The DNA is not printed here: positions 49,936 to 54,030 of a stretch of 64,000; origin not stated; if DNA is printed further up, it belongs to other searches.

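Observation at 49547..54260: Orphan 1265-aa protein with N-terminal tandem Myb/SANT-like repeats in a tRNA-flanked locus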

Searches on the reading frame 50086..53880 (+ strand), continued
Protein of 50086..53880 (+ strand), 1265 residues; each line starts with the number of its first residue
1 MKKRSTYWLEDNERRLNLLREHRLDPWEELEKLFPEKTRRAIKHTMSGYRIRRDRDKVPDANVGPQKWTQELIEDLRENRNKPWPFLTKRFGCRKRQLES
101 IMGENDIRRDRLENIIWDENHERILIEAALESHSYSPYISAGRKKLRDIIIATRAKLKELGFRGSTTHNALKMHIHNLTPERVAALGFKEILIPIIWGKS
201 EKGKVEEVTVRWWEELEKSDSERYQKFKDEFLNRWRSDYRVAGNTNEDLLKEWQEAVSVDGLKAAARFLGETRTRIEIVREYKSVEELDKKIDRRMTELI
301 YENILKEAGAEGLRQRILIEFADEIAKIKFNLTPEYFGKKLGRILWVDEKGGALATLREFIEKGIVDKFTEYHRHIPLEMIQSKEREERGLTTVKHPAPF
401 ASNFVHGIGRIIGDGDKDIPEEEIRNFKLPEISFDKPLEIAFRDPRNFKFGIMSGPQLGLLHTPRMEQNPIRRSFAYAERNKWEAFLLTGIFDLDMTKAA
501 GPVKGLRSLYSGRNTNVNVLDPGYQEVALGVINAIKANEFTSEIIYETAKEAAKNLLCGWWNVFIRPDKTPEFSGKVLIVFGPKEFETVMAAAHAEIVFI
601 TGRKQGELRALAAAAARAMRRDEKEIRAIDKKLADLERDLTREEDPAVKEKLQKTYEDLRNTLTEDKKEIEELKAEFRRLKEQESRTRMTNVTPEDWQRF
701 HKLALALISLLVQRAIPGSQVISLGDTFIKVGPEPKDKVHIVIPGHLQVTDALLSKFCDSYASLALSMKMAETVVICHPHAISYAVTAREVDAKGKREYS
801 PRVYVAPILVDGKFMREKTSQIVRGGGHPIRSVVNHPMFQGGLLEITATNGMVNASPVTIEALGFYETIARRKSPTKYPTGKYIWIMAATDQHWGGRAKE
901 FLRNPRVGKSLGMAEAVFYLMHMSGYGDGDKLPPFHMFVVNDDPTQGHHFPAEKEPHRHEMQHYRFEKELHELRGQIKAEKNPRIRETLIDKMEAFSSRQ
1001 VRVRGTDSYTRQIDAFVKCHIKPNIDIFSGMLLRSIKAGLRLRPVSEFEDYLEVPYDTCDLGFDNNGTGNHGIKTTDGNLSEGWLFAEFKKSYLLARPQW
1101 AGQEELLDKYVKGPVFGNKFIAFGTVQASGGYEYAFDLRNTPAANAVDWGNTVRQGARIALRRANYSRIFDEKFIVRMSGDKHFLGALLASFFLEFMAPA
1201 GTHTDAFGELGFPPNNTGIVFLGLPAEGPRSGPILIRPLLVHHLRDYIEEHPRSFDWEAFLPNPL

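Call 82: find_related_loci(query=A10, collection=genome_contigs, flank=8000)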
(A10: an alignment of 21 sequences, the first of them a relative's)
Query A10 (1265 aa) in genome_contigs; peptide patterns used: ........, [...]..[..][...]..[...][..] (x = any residue, [..] = any of these).
164 stretches matched a pattern; 53 encode a relative of the query (tblastn E <= 1e-3); 52 distinct loci.
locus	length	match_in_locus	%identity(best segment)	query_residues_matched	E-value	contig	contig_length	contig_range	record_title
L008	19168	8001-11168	58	212-1265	0e+0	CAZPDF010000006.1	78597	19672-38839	MAG TPA_asm: uncultured Candidatus Saccharibacteria bacterium isolate SRP178908_co1_311 genome assembly, contig: NODE_14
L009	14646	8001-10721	36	292-1264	0e+0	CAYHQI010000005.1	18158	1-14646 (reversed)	MAG TPA_asm: uncultured Candidatus Saccharibacteria bacterium isolate ERP119705_co15_11 genome assembly, contig: NODE_30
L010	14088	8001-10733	38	292-1264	0e+0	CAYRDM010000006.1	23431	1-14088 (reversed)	MAG TPA_asm: uncultured Candidatus Saccharibacteria bacterium isolate SRP193066_co2_445 genome assembly, contig: NODE_11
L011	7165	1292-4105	35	291-1264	0e+0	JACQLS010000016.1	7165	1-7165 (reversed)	MAG: Parcubacteria group bacterium isolate NC_groundwater_1209_Ag_S-0.1um_50_38 S_p1_S3_coassembly_k141_647311, whole ge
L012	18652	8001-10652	38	324-1265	5e-176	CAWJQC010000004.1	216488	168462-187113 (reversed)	MAG: uncultured bacterium isolate MFD03726.bin.1.80 genome assembly, contig: contig_31407, whole genome shotgun sequence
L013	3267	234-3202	41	281-1265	0e+0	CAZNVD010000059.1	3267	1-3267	MAG TPA_asm: uncultured Methanosarcinales archaeon isolate SRP178908_co2_210 genome assembly, contig: NODE_27013_length_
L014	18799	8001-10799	34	271-1264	2e-170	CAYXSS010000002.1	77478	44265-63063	MAG TPA_asm: uncultured Candidatus Saccharibacteria bacterium isolate SRP093762_co1_76 genome assembly, contig: NODE_193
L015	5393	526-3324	34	285-1264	2e-172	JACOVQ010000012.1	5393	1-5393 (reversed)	MAG: Candidatus Zambryskibacteria bacterium isolate NC_groundwater_104_Ag_S-0.1um_44_1351 S_p1_S3_170907_scaffold_141914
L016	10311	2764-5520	35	290-1265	5e-167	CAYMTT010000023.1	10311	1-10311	MAG TPA_asm: uncultured Candidatus Saccharibacteria bacterium isolate binchicken_co17_376 genome assembly, contig: NODE_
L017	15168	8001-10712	35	293-1265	2e-164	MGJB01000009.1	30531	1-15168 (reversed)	MAG: Candidatus Yanofskybacteria bacterium RIFCSPHIGHO2_01_FULL_41_26 rifcsphigho2_01_scaffold_4918, whole genome shotgu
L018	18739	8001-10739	33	238-1265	4e-164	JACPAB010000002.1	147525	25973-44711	MAG: Candidatus Yanofskybacteria bacterium isolate NC_groundwater_220_Ag_S-0.1um_46_18 S4_GD2017_2_S1_scaffold_229, whol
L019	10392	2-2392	35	425-1264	4e-163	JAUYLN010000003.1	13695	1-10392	MAG: bacterium isolate C24_metabat.bin.36 C24_k141_999369, whole genome shotgun sequence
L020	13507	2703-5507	34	288-1264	9e-161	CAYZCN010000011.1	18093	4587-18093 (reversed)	MAG TPA_asm: uncultured Candidatus Saccharibacteria bacterium isolate binchicken_co46_16 genome assembly, contig: NODE_5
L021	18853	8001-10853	34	280-1264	1e-160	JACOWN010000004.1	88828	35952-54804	MAG: Parcubacteria group bacterium isolate NC_groundwater_127_Ag_B-0.1um_55_13 S3_GD2017_2_B1_scaffold_108, whole genome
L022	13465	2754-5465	33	293-1265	5e-159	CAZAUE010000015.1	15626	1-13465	MAG TPA_asm: uncultured Candidatus Saccharibacteria bacterium isolate SRP050083_co1_186 genome assembly, contig: NODE_15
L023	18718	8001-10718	33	293-1265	4e-158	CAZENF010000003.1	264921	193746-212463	MAG TPA_asm: uncultured Candidatus Saccharibacteria bacterium isolate SRP273308_co1_433 genome assembly, contig: NODE_36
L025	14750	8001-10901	33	266-1264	2e-157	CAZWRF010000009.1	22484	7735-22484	MAG TPA_asm: uncultured Candidatus Saccharibacteria bacterium isolate binchicken_co150_727 genome assembly, contig: NODE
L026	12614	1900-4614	34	295-1265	2e-154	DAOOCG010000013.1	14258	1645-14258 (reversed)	MAG TPA_asm: Candidatus Paceibacterota bacterium isolate AMR_MDS_4024 NODE_3879_length_14258_cov_5.736323, whole genome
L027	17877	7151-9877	33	295-1265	6e-154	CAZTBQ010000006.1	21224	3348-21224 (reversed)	MAG TPA_asm: uncultured Candidatus Saccharibacteria bacterium isolate SRP278252_co1_800 genome assembly, contig: NODE_41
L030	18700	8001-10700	33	290-1265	8e-153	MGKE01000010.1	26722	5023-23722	MAG: Candidatus Yanofskybacteria bacterium RIFCSPLOWO2_01_FULL_39_28 rifcsplowo2_01_scaffold_2799, whole genome shotgun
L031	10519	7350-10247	33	255-1265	1e-151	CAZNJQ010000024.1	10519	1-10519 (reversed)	MAG TPA_asm: uncultured Candidatus Saccharibacteria bacterium isolate ERP119705_co17_656 genome assembly, contig: NODE_9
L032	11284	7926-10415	35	366-1265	1e-143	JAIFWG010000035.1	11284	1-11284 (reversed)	MAG: Candidatus Parcubacteria bacterium isolate viral-cat_41_14 PAFVLPS_2018_scaffold_61831, whole genome shotgun sequen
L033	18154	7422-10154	33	313-1265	7e-141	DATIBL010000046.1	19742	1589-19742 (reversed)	MAG TPA_asm: Candidatus Paceibacterota bacterium isolate SMAG_U16289 k141_57719, whole genome shotgun sequence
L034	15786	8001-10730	31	292-1265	1e-138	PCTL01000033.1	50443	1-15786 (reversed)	MAG: Candidatus Lloydbacteria bacterium CG22_combo_CG10-13_8_21_14_all_47_15 CG22_scaffold_343_c, whole genome shotgun s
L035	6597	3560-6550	31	211-1265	9e-139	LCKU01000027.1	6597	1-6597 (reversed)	MAG: Parcubacteria group bacterium GW2011_GWA2_45_30 UX07_C0027, whole genome shotgun sequence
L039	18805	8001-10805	30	290-1265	1e-130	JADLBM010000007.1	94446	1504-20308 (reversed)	MAG: Candidatus Yanofskybacteria bacterium isolate SJ168 c_000000498375, whole genome shotgun sequence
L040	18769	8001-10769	31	296-1265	1e-130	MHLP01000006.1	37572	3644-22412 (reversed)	MAG: Candidatus Lloydbacteria bacterium RIFCSPLOWO2_01_FULL_50_20 rifcsplowo2_01_scaffold_1622, whole genome shotgun seq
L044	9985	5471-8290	32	295-1265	5e-144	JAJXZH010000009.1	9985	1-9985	MAG: bacterium isolate BP7.bin44 NODE_11947_length_9985_cov_1.532562, whole genome shotgun sequence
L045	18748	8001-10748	29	292-1265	6e-112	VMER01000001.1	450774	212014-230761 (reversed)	MAG: Parcubacteria group bacterium LiPW_15 LiPW15_scaffold_6, whole genome shotgun sequence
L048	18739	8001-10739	29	292-1265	2e-110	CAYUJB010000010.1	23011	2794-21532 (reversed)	MAG TPA_asm: uncultured Candidatus Saccharibacteria bacterium isolate ERP113451_co1_18 genome assembly, contig: NODE_252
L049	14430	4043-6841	29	259-1265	4e-108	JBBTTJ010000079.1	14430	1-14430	MAG: Patescibacteria group bacterium isolate H14-bin022_1 H14_bin022_1_000000000079, whole genome shotgun sequence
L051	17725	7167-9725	33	366-1265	8e-133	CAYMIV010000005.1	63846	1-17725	MAG TPA_asm: uncultured Candidatus Saccharibacteria bacterium isolate SRP342105_co2_54 genome assembly, contig: NODE_398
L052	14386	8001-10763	29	292-1265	4e-105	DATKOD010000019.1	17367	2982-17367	MAG TPA_asm: Candidatus Paceibacterota bacterium isolate SMAG_U14755 k141_293486, whole genome shotgun sequence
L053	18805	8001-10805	30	290-1265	7e-132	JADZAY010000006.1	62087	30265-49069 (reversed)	MAG: Candidatus Yanofskybacteria bacterium isolate SJ643 c_000000307833, whole genome shotgun sequence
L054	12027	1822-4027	39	365-1265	1e-81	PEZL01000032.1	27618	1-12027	MAG: Candidatus Tagabacteria bacterium CG09_land_8_20_14_0_10_41_14 CG09_land_8_20_14_0.10_scaffold_156_c, whole genome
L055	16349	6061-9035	45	228-1265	6e-168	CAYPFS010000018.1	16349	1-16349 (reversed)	MAG TPA_asm: uncultured Candidatus Saccharibacteria bacterium isolate binchicken_co341_27 genome assembly, contig: NODE_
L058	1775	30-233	59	1197-1265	6e-22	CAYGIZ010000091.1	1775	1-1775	MAG TPA_asm: uncultured Candidatus Saccharibacteria bacterium isolate ERP113451_co5_102 genome assembly, contig: NODE_94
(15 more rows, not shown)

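Call 87: search_protein_families(library=pfam, proteins=[L003:2889-3134:+, L001:16730-17371:+, L012:5941-7407:+, L009:3950-4573:+, L019:5762-8209:+, L025:5203-6645:+, L012:11080-12063:+, L009:3496-3942:+, L011:586-1155:-], max_evalue=0.001)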
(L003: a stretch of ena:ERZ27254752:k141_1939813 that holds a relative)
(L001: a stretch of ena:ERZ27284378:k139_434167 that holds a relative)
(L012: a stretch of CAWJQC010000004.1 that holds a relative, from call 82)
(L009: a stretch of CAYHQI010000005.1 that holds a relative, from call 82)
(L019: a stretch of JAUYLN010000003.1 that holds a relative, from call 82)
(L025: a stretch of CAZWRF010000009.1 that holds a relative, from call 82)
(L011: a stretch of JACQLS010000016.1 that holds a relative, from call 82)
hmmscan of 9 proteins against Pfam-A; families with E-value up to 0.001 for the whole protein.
L003:2889-3134:+ (82 aa): 3 families
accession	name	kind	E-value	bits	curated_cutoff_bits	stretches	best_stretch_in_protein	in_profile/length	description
PF00376.29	MerR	-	1.2e-11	44.7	28.2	1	7-44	1-38/38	MerR family regulatory protein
PF12728.13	HTH_17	-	3.7e-10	40.3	27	1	5-55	1-49/51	Helix-turn-helix domain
PF13411.12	MerR_1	-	3.9e-09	36.9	21.6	1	7-52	2-46/69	MerR HTH family regulatory protein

L001:16730-17371:+ (214 aa): 4 families
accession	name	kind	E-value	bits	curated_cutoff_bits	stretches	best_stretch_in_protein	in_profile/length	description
PF01135.25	PCMT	-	1e-54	185.9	20.3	1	6-212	2-208/210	Protein-L-isoaspartate(D-aspartate) O-methyltransferase (PCMT)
PF13847.12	Methyltransf_31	-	3.9e-07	30.3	27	1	77-157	3-82/145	Methyltransferase domain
PF01269.23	Fibrillarin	-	0.00032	20.4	27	1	76-113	70-107/227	Fibrillarin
PF13649.12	Methyltransf_25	-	0.00092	20.3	27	0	81-155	1-70/97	Methyltransferase domain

L012:5941-7407:+ (489 aa): 6 families
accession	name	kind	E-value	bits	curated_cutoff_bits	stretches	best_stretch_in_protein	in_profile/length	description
PF00478.31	IMPDH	-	3.4e-88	296.4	25.6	1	25-488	2-345/345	IMP dehydrogenase / GMP reductase domain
PF00571.33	CBS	-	3.6e-20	72.5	24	2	113-158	7-52/57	CBS domain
PF01070.24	FMN_dh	-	1.5e-09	37.8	24.9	1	274-382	204-304/350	FMN-dependent dehydrogenase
PF03060.21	NMO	-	8.1e-08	32.5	28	1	275-395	119-237/331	Nitronate monooxygenase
PF04131.20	NanE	-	4.6e-06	26.4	27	1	245-389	48-182/192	Putative N-acetylmannosamine-6-phosphate epimerase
PF00977.27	His_biosynth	-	0.00013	21.9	23.6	0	346-383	185-222/228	Histidine biosynthesis protein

L009:3950-4573:+ (208 aa): 10 families
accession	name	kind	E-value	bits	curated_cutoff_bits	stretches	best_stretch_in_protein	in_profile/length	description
PF00515.34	TPR_1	-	2.7e-08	33.7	27.8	1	156-189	1-34/34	Tetratricopeptide repeat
PF07719.23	TPR_2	-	8.3e-08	32.2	27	1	156-189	1-34/34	Tetratricopeptide repeat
PF13414.12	TPR_11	-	3e-07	30.5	26.8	1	163-192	1-30/42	TPR repeat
PF13431.12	TPR_17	-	1.7e-06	28.3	24.4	1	149-176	6-33/34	Tetratricopeptide repeat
PF13176.12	TPR_7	-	2.6e-06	27.5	27.9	1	162-189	5-34/36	Tetratricopeptide repeat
PF23914.1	TPR_CcmH_CycH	-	6.1e-06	26.6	42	1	148-199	42-93/158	Cytochrome c-type biogenesis protein H TPR domain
PF13181.12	TPR_8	-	1.1e-05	25.7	25.7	1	157-189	2-34/34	Tetratricopeptide repeat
PF13371.12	TPR_9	-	0.00013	22.3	35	1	152-192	25-65/73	Tetratricopeptide repeat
PF13424.12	TPR_12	-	0.00041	20.9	30.1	1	150-187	39-76/77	Tetratricopeptide repeat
PF13428.12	TPR_14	-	0.00056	20.8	23.5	0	157-196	2-41/44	Tetratricopeptide repeat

L019:5762-8209:+ (816 aa): 15 families
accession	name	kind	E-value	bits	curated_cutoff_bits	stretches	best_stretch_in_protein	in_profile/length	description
PF13414.12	TPR_11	-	4.9e-17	61.8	26.8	2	666-699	9-42/42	TPR repeat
PF13431.12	TPR_17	-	3.5e-15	55.4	24.4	1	673-706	1-34/34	Tetratricopeptide repeat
PF07719.23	TPR_2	-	6.8e-15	54.3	27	1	723-752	5-34/34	Tetratricopeptide repeat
PF13432.12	TPR_16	-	1.8e-14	54.2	32.7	2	724-776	2-53/65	Tetratricopeptide repeat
PF14559.12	TPR_19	-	6.7e-14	52.4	25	1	666-719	6-59/68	Tetratricopeptide repeat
PF13428.12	TPR_14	-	4.4e-12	45.8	23.5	0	688-726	4-42/44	Tetratricopeptide repeat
PF00515.34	TPR_1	-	9.5e-09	35.2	27.8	0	686-708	2-24/34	Tetratricopeptide repeat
PF13174.12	TPR_6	-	3.5e-08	34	26.3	0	687-716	2-31/33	Tetratricopeptide repeat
PF13371.12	TPR_9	-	6.3e-07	29.8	35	0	692-750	2-60/73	Tetratricopeptide repeat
PF13181.12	TPR_8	-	1.9e-06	28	25.7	0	723-751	5-33/34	Tetratricopeptide repeat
PF13424.12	TPR_12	-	1.1e-05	25.9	30.1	0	666-709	25-69/77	Tetratricopeptide repeat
PF12895.13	ANAPC3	-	6.4e-05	23.6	27.2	0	698-773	2-76/82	Anaphase-promoting complex, cyclosome, subunit 3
PF23914.1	TPR_CcmH_CycH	-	0.00012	22.4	42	0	661-717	97-153/158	Cytochrome c-type biogenesis protein H TPR domain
PF07721.20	TPR_4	-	0.00029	21.6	27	0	686-709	2-25/26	Tetratricopeptide repeat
PF24575.1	TPR_Slam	-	0.00072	20.4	35.2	0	663-738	27-100/104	Surface lipoprotein assembly modifier, N-terminal TPR repeats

L025:5203-6645:+ (481 aa): 2 families
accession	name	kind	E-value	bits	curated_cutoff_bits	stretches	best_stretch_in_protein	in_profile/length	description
PF02934.20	GatB_N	-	3.6e-108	361.4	23.4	1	6-278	2-273/277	GatB/GatE catalytic domain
PF02637.23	GatB_Yqey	-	2.3e-41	141.5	27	1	345-479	14-148/148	GatB domain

L012:11080-12063:+ (328 aa): 2 families
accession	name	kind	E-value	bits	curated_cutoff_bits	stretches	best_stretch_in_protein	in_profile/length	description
PF24585.1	YunG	-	1e-20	74.5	27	1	207-324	3-113/116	YunG protein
PF00929.31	RNase_T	-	0.00033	21.7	24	1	13-200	2-163/164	Exonuclease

L009:3496-3942:+ (149 aa): 1 family
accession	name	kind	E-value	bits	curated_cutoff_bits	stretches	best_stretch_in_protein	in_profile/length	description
PF00889.24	EF_TS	-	1.3e-19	71.1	27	1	71-147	1-75/204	Elongation factor TS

L011:586-1155:- (190 aa): 1 family
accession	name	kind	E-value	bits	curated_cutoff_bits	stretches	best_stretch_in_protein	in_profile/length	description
PF02245.21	Pur_DNA_glyco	-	1.2e-53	181.6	27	2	20-118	1-97/181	Methylpurine-DNA glycosylase (MPG)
